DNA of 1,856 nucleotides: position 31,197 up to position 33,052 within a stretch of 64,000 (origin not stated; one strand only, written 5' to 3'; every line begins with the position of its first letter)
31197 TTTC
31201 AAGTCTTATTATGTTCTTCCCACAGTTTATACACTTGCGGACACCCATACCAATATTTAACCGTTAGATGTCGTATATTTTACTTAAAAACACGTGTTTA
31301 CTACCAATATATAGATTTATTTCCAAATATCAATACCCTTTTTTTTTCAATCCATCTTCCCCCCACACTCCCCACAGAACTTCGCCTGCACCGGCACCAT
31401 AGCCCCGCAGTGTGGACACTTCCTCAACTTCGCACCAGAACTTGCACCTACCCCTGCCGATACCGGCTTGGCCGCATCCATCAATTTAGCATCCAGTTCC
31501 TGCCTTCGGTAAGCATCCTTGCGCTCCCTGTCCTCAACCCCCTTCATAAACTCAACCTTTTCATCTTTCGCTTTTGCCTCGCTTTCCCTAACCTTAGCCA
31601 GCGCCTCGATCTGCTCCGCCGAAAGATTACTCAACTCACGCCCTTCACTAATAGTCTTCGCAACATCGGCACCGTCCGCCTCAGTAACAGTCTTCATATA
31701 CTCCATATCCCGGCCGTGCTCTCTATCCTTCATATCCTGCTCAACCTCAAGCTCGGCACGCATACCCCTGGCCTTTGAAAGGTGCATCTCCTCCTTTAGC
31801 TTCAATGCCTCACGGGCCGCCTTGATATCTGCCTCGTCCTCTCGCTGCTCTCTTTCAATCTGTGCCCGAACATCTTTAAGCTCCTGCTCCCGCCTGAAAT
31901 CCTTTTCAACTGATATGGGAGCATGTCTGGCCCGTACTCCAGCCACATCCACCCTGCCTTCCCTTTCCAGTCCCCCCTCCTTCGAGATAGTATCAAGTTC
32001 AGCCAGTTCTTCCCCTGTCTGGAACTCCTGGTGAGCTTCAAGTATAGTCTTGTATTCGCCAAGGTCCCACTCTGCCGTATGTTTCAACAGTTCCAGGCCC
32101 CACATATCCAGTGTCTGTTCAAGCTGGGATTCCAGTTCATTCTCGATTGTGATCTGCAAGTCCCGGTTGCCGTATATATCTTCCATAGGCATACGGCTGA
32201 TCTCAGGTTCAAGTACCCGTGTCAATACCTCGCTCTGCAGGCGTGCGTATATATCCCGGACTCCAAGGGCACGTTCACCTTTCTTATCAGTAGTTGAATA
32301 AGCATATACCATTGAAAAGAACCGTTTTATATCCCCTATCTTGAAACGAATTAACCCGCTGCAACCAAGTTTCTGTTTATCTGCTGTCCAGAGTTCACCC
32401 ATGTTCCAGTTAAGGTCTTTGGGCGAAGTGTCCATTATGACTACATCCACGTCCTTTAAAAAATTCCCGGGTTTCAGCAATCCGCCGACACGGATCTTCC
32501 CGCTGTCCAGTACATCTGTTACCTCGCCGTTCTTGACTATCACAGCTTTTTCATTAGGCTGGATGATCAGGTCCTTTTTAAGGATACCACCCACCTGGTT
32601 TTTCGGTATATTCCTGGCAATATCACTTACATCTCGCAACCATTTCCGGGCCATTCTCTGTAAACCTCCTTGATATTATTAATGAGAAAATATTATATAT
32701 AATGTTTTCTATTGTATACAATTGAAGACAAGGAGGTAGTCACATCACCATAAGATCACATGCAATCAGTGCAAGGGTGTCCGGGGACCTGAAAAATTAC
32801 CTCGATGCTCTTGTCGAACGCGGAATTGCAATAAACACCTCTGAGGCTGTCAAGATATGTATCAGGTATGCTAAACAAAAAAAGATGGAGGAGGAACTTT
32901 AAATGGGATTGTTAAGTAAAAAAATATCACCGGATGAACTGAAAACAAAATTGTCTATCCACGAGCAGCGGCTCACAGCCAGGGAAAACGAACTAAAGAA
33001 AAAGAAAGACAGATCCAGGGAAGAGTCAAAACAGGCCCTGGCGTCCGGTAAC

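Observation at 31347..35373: ESCRT-III (CHMP-like) plus MIT-AAA Vps4-like ATPase module in a euryarchaeon, divergent from an SPFH-zinc-ribbon gene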

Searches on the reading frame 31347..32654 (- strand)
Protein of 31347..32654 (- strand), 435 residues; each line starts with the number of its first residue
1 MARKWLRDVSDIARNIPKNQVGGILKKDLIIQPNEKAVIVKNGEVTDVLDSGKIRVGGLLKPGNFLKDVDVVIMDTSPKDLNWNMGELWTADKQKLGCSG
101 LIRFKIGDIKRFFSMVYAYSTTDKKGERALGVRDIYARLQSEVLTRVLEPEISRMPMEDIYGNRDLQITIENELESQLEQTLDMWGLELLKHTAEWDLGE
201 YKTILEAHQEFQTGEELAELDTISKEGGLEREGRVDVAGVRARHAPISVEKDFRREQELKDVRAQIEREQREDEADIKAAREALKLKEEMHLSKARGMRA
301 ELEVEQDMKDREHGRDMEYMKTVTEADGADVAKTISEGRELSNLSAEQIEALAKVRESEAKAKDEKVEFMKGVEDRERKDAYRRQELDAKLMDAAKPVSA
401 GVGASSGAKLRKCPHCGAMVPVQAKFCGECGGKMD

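Call 3: search_protein_families(library=pfam, proteins=[window:31347-32654:-], max_evalue=1)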
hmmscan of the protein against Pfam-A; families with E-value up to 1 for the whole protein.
window:31347-32654:- (435 aa): 10 families
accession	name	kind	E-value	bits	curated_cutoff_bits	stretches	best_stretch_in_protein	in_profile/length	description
PF01145.31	Band_7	-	1.8e-11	44.9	23.6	1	30-190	2-138/176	SPFH domain / Band 7 family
PF12773.13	DZR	-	7.4e-06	26.5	27.3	1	407-431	19-45/45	Double zinc ribbon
PF13248.11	Zn_ribbon_3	-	3.3e-05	23.6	27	1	412-434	4-26/26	zinc-ribbon domain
PF24463.1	DUF7577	-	3.4e-05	23.8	28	1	411-432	3-24/27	Domain of unknown function (DUF7577)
PF13240.11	Zn_Ribbon_1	-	5.7e-05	23.2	25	1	412-431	1-20/23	zinc-ribbon domain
PF17032.10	Zn_ribbon_15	-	0.016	16.4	28.9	1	410-431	52-73/73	zinc-ribbon family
PF14952.11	zf-tcix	-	0.024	14.6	31.2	1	410-427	10-27/42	Putative treble-clef, zinc-finger, Zn-binding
PF10571.15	UPF0547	-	0.046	14.3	29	1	411-431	1-21/26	Uncharacterised protein family UPF0547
PF18912.6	DZR_2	-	0.059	13.6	27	1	411-434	8-31/56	Double zinc ribbon domain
PF09297.16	Zn_ribbon_NUD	-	0.18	12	24.8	0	425-434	4-13/32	NADH pyrophosphatase zinc ribbon domain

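Call 4: search_protein_families(library=ncbifam, proteins=[window:31347-32654:-], max_evalue=1)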
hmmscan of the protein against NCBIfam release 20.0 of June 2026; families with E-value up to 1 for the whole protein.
window:31347-32654:- (435 aa): 3 families
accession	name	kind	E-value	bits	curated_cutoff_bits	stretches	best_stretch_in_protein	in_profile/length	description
TIGR01932.1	hflC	equivalog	0.0011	17.8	134.4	1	29-168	21-148/318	protease modulator HflC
NF045858.1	glide_MMOB1670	exception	0.092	11.3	850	1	189-386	34-202/705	MMOB1670 family gliding motility ATPase complex subunit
NF041910.1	HVO_0416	equivalog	0.33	10.9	80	1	411-431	35-55/58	HVO_0416 family zinc finger protein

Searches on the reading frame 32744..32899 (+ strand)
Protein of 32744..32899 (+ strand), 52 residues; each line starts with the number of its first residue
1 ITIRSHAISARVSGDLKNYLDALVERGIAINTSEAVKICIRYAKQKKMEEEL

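Call 43: search_solved_structures(query=A3, max_evalue=10, show_alignments=3)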
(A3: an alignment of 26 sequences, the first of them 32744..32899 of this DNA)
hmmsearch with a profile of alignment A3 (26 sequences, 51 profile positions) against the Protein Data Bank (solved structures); distinct sequences matched with E-value up to 10: 8.
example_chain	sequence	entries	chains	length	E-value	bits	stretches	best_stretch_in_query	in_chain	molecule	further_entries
6r0l_A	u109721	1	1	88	0.081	16.1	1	1-40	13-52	OsGhd8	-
7c9o_B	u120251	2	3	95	0.28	14.3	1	1-40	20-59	Nuclear transcription factor Y subunit B-11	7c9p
5g49_A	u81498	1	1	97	0.51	13.5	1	1-40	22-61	NUCLEAR TRANSCRIPTION FACTOR Y SUBUNIT B-6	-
7cvo_B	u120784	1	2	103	0.75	13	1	1-40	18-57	Nuclear transcription factor Y subunit B-3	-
7cvq_B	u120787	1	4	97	0.79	12.9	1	1-38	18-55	Nuclear transcription factor Y subunit B-2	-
6r0m_A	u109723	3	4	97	0.86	12.8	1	1-38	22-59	NF-YB2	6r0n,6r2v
1a7w_A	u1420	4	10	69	0.93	12.7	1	10-45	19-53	HISTONE HMFB | PROTEIN (HISTONE HMFB) | HISTONE B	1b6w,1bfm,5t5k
7dkl_A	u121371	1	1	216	1.6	12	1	17-40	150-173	DEP domain-containing mTOR-interacting protein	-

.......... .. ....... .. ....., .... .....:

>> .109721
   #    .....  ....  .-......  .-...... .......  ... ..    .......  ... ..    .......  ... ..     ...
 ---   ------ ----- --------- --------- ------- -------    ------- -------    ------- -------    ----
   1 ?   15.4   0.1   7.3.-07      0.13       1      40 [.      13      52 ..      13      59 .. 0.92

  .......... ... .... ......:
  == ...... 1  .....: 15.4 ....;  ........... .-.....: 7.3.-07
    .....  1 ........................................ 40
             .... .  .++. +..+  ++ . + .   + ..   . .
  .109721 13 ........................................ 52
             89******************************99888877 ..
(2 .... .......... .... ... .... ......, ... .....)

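Call 44: search_protein_families(library=pfam, alignment_id=A3, max_evalue=10)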
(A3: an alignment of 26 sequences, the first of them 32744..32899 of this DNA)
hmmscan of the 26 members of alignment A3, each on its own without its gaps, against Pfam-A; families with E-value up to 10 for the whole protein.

A. member 1, window:32744-32899:+ (52 aa): 2 families
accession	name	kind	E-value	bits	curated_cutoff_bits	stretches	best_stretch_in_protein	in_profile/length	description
PF17363.7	DUF5388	-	0.03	15.2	26.1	1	9-43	6-40/64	Family of unknown function (DUF5388)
PF01402.27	RHH_1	-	0.1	13.1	20.5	1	8-43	2-36/39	Ribbon-helix-helix protein, copG family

B. families by the number of members that match (of 26 scanned): 10 families
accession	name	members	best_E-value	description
PF01402.27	RHH_1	16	0.00099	Ribbon-helix-helix protein, copG family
PF04221.18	RelB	9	0.0036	RelB antitoxin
PF22458.1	RsmF-B_ferredox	4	0.044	Methyltr_RsmF/B-like, ferredoxin-like domain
PF00808.29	CBFD_NFYB_HMF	2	0.0079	Histone-like transcription factor (CBF/NF-Y) and archaeal histone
PF17363.7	DUF5388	1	0.03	Family of unknown function (DUF5388)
PF00631.27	G-gamma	1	0.06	GGL domain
PF25166.1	CoiA_C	1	0.069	Competence protein CoiA, C-terminal domain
PF22626.3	LysX_preATP_grasp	1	0.13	LysX preATP-grasp domain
PF20909.2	SpGH101_helical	1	0.15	Endo-alpha-N-acetylgalactosaminidase, helical bundle domain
PF01479.30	S4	1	0.19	S4 domain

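Call 47: find_homologous_proteins(query=window:32744-32899:+, max_evalue=0.001)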
Query seq(52 aa) (52 aa): 30 proteins with E <= 0.001 among 30 candidates.
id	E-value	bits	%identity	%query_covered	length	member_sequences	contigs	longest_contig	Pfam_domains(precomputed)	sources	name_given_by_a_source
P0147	5.5e-23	96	94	100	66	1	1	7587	-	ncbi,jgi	-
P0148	2.1e-18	81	87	100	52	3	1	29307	-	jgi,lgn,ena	-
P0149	3.1e-18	81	86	94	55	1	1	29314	-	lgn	-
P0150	4.3e-18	81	86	94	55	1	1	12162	-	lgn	-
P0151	5.1e-18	80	79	100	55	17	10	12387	-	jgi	jgi:Arc/MetJ-type ribon-helix-helix transcriptional regulator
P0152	6.9e-18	80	82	94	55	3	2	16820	-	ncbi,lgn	-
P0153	1.9e-17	79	80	94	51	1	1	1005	-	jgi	jgi:Arc/MetJ-type ribon-helix-helix transcriptional regulator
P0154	5.2e-17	77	83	100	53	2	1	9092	-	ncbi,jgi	-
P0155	5.3e-17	77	75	100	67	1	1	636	-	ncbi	-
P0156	6.2e-17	77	77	100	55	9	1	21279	-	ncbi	-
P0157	1.1e-16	76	77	100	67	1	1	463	-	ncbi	-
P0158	1.4e-16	76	75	100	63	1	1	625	-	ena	-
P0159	2.5e-16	75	73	100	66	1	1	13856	-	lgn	-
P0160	2.6e-16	75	75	100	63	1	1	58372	-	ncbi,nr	ncbi:MAG: hypothetical protein OIN66_09425 [Candidatus Methanoperedens sp.]|nr:hypothetical protein 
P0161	3.1e-16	75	76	94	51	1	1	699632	PF27540.1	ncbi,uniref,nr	ncbi:Arc/MetJ-type ribon-helix-helix transcriptional regulator [Methanohalophilus levihalophilus]|un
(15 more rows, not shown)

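Call 54: predict_structure(alignment_id=A4)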
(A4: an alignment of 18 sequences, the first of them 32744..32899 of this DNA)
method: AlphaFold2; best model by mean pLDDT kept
length: 52 residues; sequences in the alignment: 18
mean_pLDDT: 83.7   pTM: 0.46
mean pLDDT of the five models: 83.7, 68.5, 67.9, 64.3, 62.5
residues with pLDDT >= 90: 24; 70-90: 17; 50-70: 10; < 50: 1
segments of 3 or more residues with pLDDT < 50: none
pLDDT, mean of each block of 10 residues (from residue 1): 57 83 91 92 95 83
secondary structure, 60 per line:
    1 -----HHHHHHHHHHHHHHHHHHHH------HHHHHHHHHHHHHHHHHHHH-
elements in order: H6-25 H32-51

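Call 71: search_protein_families(library=phrogs, proteins=[window:32744-32899:+], max_evalue=0.01)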
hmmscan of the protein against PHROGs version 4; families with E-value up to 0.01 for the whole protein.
window:32744-32899:+ (52 aa): 0 families

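Call 79: search_protein_families(library=ncbifam, alignment_id=A4, max_evalue=1)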
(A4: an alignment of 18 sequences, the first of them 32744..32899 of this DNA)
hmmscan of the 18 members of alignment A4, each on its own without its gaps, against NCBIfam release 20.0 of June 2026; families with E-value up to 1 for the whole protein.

A. member 1, window:32744-32899:+ (52 aa): 3 families
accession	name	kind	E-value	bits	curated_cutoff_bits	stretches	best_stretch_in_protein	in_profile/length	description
NF058631.1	sRNA_TF_AbmR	equivalog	0.0028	17.3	160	1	8-47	104-143/167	ATP-binding transcription factor AbmR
TIGR02384.1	RelB_DinJ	subfamily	0.029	14.6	45.65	1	6-43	4-40/85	type II toxin-antitoxin system RelB/DinJ family antitoxin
NF046090.2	halo_gas_GvpJ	exception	0.07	13.2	125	1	10-38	2-30/73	gas vesicle protein GvpJ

B. families by the number of members that match (of 18 scanned): 11 families
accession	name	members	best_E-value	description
NF058631.1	sRNA_TF_AbmR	18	6.1e-07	ATP-binding transcription factor AbmR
TIGR02384.1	RelB_DinJ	12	0.011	type II toxin-antitoxin system RelB/DinJ family antitoxin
TIGR02606.1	antidote_CC2985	11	0.0029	type II toxin-antitoxin system ParD family antitoxin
NF046090.2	halo_gas_GvpJ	5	0.0034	gas vesicle protein GvpJ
NF058555.1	TransRegCdrSHalo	5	0.016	transcriptional regulator CdrS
NF043032.1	archaea_histone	4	0.035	histone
TIGR01993.1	Pyr-5-nucltdase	2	0.082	pyrimidine 5'-nucleotidase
TIGR01837.1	PHA_granule_1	1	0.038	poly(hydroxyalkanoate) granule-associated protein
NF002815.0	PRK02967.1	1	0.059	nickel-responsive transcriptional regulator NikR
NF010540.1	PRK13929.1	1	0.088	rod-share determining protein MreBH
TIGR02793.1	nikR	1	0.12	nickel-responsive transcriptional regulator NikR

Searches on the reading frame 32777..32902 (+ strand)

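Call 3: search_protein_families(library=pfam, proteins=[window:32777-32902:+], max_evalue=1)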
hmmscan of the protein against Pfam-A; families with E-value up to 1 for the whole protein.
window:32777-32902:+ (41 aa): 1 family
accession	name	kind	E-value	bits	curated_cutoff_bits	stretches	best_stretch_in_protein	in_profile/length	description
PF17363.7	DUF5388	-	0.15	13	26.1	1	5-33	13-41/64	Family of unknown function (DUF5388)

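Call 4: search_protein_families(library=ncbifam, proteins=[window:32777-32902:+], max_evalue=1)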
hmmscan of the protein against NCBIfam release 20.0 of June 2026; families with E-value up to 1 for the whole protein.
window:32777-32902:+ (41 aa): 1 family
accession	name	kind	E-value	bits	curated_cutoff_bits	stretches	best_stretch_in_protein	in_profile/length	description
NF058631.1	sRNA_TF_AbmR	equivalog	0.0066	16.1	160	1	7-36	114-143/167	ATP-binding transcription factor AbmR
